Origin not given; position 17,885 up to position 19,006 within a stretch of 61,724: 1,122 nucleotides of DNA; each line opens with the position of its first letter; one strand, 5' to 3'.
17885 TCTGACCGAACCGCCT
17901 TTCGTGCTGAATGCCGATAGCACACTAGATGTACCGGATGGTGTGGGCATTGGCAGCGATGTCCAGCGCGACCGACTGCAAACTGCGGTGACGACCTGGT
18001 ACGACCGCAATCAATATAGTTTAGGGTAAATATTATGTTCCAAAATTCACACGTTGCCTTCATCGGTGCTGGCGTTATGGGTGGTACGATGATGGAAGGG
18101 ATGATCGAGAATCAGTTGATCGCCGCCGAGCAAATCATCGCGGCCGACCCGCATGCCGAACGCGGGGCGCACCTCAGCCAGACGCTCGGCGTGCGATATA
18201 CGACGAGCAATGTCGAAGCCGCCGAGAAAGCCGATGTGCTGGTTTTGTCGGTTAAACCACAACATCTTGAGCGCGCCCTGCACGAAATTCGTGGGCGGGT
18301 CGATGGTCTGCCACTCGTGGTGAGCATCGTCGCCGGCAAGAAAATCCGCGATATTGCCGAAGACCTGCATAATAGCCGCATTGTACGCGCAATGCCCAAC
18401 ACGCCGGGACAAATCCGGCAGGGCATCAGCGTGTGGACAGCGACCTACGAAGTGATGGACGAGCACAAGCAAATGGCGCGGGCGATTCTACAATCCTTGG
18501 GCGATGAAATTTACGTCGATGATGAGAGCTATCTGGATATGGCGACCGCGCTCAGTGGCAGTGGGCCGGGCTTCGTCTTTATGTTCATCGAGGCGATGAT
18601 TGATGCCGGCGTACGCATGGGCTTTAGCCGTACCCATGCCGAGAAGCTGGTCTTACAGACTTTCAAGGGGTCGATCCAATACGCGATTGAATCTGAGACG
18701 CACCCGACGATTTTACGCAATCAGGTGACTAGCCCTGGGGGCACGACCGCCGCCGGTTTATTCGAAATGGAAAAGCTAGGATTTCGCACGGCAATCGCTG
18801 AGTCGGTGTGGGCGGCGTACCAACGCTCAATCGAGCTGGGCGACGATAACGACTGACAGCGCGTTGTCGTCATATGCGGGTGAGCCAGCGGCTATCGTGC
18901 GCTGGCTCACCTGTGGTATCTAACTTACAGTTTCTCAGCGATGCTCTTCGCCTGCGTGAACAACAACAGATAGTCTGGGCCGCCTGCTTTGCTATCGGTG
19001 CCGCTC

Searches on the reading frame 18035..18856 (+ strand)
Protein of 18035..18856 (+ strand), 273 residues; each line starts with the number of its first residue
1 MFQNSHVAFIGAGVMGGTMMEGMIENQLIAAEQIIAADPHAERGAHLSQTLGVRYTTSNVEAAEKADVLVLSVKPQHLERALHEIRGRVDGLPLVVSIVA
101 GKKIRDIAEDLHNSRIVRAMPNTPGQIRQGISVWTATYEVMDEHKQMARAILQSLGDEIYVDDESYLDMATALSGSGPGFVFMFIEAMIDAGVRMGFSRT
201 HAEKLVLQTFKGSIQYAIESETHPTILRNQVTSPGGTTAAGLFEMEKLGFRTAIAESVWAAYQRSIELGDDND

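Call 9: search_protein_families(library=pfam, proteins=[window:18035-18856:+], max_evalue=0.0001)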
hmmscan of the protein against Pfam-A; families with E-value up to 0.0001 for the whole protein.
window:18035-18856:+ (273 aa): 3 families
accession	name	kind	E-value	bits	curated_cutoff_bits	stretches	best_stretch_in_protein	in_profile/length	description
PF14748.11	P5CR_dimer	-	6.8e-38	129.6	25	1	164-268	1-105/105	Pyrroline-5-carboxylate reductase dimerisation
PF03807.23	F420_oxidored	-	1e-18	68.2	21.6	1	7-101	2-94/94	NADP oxidoreductase coenzyme F420-dependent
PF03446.21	NAD_binding_2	-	8.7e-05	23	21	0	7-78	2-69/161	NAD binding domain of 6-phosphogluconate dehydrogenase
